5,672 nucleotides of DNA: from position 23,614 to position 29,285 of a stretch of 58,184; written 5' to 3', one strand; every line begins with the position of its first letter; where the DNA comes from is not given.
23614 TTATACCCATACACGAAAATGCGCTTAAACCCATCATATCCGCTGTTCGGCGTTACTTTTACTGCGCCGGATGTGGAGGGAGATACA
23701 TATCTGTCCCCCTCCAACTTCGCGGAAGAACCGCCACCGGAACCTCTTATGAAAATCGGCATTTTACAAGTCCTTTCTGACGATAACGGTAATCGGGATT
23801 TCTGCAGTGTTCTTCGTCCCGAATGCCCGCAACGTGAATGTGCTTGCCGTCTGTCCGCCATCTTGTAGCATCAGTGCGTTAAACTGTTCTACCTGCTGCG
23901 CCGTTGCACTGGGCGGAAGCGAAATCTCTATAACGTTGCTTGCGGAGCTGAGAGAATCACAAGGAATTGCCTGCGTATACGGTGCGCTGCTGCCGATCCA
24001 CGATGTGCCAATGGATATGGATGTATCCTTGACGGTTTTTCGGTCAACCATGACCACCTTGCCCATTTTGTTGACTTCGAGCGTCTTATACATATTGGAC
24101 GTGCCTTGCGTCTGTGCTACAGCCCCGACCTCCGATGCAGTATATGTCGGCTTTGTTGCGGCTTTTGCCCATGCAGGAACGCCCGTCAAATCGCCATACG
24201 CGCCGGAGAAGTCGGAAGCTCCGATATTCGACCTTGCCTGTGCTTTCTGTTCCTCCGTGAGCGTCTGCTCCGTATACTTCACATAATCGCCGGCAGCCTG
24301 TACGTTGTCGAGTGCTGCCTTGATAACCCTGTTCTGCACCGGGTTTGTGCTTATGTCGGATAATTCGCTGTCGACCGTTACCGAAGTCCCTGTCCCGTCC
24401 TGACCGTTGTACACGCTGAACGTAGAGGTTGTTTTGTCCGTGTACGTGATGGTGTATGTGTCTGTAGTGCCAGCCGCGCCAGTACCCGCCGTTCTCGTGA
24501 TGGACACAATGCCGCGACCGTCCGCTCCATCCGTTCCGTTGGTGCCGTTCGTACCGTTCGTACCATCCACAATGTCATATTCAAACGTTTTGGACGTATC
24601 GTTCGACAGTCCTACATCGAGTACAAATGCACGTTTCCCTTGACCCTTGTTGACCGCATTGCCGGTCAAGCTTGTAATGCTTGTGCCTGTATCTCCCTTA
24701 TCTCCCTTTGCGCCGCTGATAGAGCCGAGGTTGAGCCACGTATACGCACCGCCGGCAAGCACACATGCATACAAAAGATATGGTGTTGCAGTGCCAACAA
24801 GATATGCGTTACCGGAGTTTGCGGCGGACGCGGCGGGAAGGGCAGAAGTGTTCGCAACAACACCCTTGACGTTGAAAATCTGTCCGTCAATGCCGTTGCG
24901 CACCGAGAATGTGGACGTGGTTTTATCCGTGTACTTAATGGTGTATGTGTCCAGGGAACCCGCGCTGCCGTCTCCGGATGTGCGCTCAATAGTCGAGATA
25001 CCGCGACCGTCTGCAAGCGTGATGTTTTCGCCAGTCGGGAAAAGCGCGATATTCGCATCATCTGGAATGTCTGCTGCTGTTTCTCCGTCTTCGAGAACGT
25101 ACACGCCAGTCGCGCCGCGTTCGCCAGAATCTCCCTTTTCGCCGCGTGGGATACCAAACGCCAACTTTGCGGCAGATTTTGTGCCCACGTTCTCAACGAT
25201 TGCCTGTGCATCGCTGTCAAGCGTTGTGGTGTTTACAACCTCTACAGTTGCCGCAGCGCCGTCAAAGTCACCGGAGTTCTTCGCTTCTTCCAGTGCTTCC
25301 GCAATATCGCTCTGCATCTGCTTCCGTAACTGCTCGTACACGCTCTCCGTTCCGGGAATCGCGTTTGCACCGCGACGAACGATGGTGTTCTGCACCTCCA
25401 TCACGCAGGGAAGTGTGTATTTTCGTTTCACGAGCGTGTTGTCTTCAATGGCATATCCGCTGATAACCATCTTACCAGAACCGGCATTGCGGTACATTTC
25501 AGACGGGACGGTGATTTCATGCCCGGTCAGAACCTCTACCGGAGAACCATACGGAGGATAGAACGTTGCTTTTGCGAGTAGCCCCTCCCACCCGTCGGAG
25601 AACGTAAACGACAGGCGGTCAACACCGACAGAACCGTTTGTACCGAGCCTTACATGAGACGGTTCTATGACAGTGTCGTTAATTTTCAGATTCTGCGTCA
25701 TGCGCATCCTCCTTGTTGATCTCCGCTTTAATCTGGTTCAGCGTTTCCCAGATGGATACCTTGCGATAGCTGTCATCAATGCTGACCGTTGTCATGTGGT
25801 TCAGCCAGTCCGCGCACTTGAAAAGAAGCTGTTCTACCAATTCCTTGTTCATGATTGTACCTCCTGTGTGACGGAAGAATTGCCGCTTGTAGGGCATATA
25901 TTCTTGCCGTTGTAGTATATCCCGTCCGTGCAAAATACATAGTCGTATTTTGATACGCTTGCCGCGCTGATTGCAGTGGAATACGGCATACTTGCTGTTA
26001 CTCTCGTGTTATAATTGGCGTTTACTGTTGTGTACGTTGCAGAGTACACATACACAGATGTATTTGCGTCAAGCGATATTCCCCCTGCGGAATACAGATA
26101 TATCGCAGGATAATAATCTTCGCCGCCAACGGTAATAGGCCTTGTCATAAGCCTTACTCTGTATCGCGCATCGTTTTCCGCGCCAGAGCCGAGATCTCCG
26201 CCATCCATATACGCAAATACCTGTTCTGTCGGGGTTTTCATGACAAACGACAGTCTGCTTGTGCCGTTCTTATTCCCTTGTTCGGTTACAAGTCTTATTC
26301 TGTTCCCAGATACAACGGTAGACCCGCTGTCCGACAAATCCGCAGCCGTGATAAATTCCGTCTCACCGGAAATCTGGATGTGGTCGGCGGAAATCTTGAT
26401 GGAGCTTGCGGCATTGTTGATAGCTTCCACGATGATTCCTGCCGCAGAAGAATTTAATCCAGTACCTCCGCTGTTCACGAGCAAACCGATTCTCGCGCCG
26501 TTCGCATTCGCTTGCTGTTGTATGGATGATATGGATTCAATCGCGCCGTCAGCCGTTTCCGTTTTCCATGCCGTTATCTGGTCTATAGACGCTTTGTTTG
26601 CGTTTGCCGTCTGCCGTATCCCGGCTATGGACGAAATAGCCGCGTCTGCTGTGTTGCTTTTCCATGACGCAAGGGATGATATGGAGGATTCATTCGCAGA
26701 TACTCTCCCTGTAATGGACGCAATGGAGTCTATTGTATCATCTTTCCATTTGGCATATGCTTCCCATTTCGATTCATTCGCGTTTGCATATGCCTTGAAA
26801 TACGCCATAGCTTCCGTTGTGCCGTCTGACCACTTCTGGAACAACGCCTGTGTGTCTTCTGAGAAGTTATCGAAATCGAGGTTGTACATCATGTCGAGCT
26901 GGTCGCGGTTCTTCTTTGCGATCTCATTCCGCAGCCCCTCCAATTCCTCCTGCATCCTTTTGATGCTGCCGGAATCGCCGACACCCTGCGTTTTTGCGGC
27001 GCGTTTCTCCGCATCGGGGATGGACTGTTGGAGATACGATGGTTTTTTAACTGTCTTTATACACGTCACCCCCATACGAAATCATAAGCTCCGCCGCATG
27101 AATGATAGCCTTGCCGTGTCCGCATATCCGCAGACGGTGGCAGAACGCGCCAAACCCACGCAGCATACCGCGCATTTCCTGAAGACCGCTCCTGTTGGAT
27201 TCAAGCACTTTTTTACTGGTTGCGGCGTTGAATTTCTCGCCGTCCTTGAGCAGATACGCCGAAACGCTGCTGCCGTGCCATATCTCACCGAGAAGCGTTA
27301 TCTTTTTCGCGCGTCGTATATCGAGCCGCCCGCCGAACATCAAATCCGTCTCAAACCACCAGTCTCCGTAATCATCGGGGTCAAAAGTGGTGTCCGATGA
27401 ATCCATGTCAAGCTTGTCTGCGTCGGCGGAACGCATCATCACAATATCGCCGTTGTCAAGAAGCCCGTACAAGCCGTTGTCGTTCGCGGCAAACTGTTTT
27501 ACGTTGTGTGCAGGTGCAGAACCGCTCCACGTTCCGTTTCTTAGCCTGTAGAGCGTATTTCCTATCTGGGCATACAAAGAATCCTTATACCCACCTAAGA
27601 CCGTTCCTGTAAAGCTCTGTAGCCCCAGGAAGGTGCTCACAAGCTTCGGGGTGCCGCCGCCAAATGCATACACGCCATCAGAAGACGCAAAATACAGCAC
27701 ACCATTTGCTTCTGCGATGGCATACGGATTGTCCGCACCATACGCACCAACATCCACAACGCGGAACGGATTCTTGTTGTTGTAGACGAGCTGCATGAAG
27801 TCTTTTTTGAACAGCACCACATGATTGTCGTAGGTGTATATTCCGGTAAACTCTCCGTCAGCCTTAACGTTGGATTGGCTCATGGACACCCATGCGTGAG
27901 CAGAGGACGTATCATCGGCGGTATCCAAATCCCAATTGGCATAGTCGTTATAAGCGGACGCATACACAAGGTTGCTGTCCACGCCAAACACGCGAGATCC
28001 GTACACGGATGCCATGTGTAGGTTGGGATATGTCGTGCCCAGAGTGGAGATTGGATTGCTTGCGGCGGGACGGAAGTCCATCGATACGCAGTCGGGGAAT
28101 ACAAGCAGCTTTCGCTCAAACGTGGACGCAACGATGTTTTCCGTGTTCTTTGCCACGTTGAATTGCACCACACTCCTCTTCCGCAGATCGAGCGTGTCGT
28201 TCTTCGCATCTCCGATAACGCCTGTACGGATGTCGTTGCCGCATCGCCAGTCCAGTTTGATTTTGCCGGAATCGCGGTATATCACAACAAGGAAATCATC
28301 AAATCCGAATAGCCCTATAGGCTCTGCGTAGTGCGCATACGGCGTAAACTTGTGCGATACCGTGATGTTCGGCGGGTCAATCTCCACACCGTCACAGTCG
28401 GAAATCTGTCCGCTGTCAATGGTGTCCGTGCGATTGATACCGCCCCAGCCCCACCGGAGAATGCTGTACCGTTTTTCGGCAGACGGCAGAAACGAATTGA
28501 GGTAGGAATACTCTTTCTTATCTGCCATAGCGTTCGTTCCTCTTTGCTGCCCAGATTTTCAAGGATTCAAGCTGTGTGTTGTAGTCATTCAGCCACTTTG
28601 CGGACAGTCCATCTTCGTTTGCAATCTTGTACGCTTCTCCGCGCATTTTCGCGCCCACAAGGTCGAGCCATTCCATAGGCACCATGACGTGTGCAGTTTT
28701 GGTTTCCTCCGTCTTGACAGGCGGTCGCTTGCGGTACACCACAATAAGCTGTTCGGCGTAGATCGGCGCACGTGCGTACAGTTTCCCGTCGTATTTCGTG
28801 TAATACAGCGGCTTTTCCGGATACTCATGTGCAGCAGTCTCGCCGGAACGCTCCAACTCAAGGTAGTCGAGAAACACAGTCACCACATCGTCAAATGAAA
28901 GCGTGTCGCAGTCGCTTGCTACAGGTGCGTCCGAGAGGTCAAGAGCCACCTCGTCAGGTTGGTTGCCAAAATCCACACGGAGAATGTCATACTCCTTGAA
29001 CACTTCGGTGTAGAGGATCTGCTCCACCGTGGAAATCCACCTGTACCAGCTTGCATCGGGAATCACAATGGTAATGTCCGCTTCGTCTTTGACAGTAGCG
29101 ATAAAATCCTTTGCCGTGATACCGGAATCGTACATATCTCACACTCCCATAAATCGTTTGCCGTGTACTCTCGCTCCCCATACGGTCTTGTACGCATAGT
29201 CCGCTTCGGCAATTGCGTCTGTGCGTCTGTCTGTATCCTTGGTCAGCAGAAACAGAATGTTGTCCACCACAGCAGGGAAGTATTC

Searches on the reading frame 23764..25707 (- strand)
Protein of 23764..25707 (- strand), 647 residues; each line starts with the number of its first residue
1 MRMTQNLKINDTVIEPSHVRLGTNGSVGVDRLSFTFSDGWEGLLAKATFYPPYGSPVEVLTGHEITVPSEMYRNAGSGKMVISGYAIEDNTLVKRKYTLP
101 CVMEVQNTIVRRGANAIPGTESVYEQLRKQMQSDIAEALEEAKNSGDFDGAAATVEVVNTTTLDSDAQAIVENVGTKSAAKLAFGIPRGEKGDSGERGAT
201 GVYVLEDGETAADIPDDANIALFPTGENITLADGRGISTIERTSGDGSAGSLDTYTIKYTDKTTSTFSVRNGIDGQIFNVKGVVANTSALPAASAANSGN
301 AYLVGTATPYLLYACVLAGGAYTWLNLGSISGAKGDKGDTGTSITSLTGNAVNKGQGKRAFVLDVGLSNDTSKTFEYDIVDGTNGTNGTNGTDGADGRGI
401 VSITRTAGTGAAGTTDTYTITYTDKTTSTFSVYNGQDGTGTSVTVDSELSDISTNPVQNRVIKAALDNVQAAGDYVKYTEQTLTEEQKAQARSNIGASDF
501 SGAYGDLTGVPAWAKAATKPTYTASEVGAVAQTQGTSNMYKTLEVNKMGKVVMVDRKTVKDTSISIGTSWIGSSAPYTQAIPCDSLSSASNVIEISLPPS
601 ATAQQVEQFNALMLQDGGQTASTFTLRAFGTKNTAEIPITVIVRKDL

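Call 13: search_protein_families(library=phrogs, proteins=[window:23764-25707:-], max_evalue=0.001)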
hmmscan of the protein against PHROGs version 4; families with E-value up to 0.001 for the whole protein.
window:23764-25707:- (647 aa): 2 families
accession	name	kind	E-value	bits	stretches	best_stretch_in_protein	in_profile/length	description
phrog_3904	-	tail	7.3e-10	38.8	1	176-436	518-758/1086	tail fiber protein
phrog_21765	-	unknown function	1.5e-09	38.4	1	114-220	50-154/422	-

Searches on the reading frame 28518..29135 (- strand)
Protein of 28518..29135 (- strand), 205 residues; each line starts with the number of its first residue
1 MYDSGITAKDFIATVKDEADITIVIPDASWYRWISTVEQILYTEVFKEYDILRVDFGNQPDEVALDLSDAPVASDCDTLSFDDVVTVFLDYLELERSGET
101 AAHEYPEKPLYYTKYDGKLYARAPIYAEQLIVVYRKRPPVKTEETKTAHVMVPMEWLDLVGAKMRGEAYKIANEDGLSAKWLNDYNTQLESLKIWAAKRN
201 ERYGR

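Call 13: search_protein_families(library=phrogs, proteins=[window:28518-29135:-], max_evalue=0.001)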
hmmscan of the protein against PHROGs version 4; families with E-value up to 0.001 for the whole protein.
window:28518-29135:- (205 aa): 0 families

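Call 60: search_protein_families(library=pfam, proteins=[window:28518-29135:-], max_evalue=0.01)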
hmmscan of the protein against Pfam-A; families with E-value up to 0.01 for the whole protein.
window:28518-29135:- (205 aa): 1 family
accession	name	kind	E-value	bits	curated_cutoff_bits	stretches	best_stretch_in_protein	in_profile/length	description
PF24175.2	SU10_adaptor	-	1.9e-05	25.6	27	1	7-199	2-184/194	SU10 adaptor protein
